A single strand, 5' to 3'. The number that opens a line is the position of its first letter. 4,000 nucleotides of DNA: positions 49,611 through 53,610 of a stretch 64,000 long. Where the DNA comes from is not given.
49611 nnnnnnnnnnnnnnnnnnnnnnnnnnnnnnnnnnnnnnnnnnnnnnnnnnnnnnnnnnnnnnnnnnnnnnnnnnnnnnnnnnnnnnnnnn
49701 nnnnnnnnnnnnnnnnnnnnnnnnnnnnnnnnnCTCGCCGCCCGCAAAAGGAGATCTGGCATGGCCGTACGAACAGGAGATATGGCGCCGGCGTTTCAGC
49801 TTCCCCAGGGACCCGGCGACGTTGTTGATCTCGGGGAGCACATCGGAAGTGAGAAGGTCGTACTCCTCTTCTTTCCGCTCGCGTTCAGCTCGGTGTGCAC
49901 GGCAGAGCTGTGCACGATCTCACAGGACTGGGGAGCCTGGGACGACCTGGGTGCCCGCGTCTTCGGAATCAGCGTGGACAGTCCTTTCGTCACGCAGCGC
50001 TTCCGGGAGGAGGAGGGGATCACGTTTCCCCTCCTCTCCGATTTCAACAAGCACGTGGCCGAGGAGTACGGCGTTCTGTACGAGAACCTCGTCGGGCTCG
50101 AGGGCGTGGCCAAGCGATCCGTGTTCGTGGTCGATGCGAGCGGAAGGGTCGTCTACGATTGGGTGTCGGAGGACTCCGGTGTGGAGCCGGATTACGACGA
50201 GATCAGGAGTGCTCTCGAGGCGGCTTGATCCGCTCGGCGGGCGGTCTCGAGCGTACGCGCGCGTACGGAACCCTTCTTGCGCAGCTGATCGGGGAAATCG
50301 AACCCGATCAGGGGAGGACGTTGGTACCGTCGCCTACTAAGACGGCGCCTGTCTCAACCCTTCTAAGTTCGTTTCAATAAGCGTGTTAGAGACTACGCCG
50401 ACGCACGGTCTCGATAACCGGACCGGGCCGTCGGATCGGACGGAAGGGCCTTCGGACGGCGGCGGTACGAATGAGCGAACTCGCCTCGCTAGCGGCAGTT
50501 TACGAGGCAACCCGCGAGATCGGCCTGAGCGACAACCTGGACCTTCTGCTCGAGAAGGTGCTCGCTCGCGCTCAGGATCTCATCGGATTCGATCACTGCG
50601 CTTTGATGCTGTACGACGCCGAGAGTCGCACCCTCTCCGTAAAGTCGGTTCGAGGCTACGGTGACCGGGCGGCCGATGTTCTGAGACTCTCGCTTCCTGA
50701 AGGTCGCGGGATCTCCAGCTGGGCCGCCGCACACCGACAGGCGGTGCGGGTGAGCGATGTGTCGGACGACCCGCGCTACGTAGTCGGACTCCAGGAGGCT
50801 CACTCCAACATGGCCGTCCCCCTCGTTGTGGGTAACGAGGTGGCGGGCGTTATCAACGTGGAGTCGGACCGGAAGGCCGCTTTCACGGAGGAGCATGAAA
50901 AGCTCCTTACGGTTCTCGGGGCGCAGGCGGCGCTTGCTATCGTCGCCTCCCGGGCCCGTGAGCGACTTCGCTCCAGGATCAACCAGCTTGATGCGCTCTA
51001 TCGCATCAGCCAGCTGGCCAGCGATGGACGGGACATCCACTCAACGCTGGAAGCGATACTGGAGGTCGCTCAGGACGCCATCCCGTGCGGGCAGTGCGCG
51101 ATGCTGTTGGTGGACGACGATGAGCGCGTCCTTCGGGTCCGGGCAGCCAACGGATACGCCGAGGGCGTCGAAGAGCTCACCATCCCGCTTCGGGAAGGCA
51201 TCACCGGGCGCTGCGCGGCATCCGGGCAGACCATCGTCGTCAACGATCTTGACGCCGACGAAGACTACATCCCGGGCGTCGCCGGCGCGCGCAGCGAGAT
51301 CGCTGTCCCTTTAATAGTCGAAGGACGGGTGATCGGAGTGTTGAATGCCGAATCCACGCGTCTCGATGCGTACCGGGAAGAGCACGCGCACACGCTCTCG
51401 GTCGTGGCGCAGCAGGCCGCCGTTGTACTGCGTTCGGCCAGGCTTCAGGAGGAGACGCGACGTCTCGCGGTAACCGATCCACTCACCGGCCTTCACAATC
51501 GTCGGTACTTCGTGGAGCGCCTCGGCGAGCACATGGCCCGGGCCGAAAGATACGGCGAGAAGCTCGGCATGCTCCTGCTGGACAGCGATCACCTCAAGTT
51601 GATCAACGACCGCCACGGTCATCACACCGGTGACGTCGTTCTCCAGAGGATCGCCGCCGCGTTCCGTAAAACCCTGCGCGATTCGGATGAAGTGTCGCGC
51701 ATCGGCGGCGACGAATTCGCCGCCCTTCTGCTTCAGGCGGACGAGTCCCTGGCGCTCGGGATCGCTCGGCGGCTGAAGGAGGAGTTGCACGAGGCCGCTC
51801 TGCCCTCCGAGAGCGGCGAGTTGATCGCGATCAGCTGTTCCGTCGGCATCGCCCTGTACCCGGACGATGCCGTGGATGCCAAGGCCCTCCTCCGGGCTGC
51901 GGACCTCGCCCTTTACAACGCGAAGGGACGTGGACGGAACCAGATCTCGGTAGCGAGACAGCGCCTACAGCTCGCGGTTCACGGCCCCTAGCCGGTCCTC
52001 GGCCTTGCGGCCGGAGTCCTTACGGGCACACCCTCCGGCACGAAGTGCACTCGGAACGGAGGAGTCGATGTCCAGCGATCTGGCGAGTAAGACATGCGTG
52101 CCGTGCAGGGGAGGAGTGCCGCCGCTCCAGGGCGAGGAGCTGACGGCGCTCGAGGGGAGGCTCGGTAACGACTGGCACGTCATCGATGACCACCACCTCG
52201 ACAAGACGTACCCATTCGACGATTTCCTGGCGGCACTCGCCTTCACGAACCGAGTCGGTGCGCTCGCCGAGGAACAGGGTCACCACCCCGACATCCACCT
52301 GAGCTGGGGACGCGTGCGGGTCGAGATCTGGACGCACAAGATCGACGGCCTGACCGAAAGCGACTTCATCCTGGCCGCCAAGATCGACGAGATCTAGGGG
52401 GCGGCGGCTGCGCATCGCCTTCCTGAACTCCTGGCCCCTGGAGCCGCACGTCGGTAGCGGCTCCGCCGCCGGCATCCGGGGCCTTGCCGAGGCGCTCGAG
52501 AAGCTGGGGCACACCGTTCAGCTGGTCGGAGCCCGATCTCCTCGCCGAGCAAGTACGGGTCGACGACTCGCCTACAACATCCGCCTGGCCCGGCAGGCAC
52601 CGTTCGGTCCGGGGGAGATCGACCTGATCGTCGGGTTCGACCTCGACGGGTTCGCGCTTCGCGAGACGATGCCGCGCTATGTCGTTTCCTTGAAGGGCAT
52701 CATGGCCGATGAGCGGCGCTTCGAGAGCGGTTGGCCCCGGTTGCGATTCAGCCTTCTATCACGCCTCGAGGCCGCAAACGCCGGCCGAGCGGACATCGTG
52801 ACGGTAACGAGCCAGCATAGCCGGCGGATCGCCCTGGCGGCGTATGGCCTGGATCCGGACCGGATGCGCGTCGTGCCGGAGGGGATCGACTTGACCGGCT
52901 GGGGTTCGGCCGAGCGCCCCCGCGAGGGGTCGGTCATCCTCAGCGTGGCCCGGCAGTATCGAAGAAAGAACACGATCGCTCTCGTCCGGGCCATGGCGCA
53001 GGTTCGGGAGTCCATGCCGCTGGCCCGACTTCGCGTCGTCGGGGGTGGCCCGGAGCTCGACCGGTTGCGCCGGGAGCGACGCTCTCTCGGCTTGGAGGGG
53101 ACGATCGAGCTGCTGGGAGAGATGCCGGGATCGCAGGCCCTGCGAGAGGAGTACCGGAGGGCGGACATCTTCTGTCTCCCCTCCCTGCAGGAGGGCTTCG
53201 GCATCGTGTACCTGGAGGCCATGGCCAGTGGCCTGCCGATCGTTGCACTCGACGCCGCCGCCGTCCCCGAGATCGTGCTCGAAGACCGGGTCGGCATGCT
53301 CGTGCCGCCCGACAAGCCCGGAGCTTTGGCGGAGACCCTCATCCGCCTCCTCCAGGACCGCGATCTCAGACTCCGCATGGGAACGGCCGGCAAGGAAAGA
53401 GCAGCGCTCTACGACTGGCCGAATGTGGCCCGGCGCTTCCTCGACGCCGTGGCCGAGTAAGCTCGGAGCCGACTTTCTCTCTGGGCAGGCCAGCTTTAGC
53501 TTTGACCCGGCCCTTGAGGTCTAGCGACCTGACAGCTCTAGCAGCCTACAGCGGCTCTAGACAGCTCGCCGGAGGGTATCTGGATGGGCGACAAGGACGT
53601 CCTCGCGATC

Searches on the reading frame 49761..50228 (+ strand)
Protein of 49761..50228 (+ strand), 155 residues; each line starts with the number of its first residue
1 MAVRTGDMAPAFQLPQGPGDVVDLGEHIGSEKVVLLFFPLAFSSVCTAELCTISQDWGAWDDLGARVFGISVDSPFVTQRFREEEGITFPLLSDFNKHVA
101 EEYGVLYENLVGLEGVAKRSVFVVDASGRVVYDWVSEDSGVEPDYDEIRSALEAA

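Call 81: search_protein_families(library=pfam, proteins=[window:49761-50228:+], max_evalue=0.00001)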
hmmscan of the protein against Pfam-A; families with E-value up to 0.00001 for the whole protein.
window:49761-50228:+ (155 aa): 2 families
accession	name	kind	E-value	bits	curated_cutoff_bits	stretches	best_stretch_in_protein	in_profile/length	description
PF00578.27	AhpC-TSA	-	7.4e-32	110.3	26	1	6-132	2-123/124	AhpC/TSA family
PF08534.16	Redoxin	-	1.4e-19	70.8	26.6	1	5-146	2-145/148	Redoxin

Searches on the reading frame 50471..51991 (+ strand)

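Call 81: search_protein_families(library=pfam, proteins=[window:50471-51991:+], max_evalue=0.00001)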
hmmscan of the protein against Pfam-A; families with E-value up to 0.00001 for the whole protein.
window:50471-51991:+ (506 aa): 4 families
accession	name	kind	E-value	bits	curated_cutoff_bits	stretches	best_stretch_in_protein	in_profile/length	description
PF13185.12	GAF_2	-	6.9e-45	153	28.6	2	187-320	2-135/136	GAF domain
PF00990.26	GGDEF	-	1.2e-43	149.1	23.8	1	333-491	1-161/161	Diguanylate cyclase, GGDEF domain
PF01590.32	GAF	-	1.7e-37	129.3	22.4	2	22-157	1-133/133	GAF domain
PF13492.12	GAF_3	-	1.8e-31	109.7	27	2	22-157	1-127/129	GAF domain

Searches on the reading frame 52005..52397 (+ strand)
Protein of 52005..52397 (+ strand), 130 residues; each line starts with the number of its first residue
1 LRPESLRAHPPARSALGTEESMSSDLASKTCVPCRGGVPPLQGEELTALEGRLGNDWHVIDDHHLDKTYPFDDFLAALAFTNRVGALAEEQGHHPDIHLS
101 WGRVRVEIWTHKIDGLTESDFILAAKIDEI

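Call 81: search_protein_families(library=pfam, proteins=[window:52005-52397:+], max_evalue=0.00001)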
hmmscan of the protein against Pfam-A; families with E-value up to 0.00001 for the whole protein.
window:52005-52397:+ (130 aa): 1 family
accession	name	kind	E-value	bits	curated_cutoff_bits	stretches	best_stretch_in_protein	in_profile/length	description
PF01329.24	Pterin_4a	-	4.1e-30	104.2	26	1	40-130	2-91/91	Pterin 4 alpha carbinolamine dehydratase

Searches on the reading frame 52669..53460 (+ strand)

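Call 81: search_protein_families(library=pfam, proteins=[window:52669-53460:+], max_evalue=0.00001)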
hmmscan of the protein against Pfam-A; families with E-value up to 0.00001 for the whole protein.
window:52669-53460:+ (263 aa): 4 families
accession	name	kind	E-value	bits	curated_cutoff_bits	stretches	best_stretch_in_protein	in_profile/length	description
PF00534.26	Glycos_transf_1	-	3.3e-38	131.3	26.4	1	84-244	12-172/172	Glycosyl transferases group 1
PF13692.12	Glyco_trans_1_4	-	1.4e-35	123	27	1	89-230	3-142/142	Glycosyl transferases group 1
PF20706.3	GT4-conflict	-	1.1e-10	41.6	26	1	68-195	177-312/385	Family 4 Glycosyltransferase in conflict systems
PF13439.12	Glyco_transf_4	-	1.4e-07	32.1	28.5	1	18-75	111-168/170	Glycosyltransferase Family 4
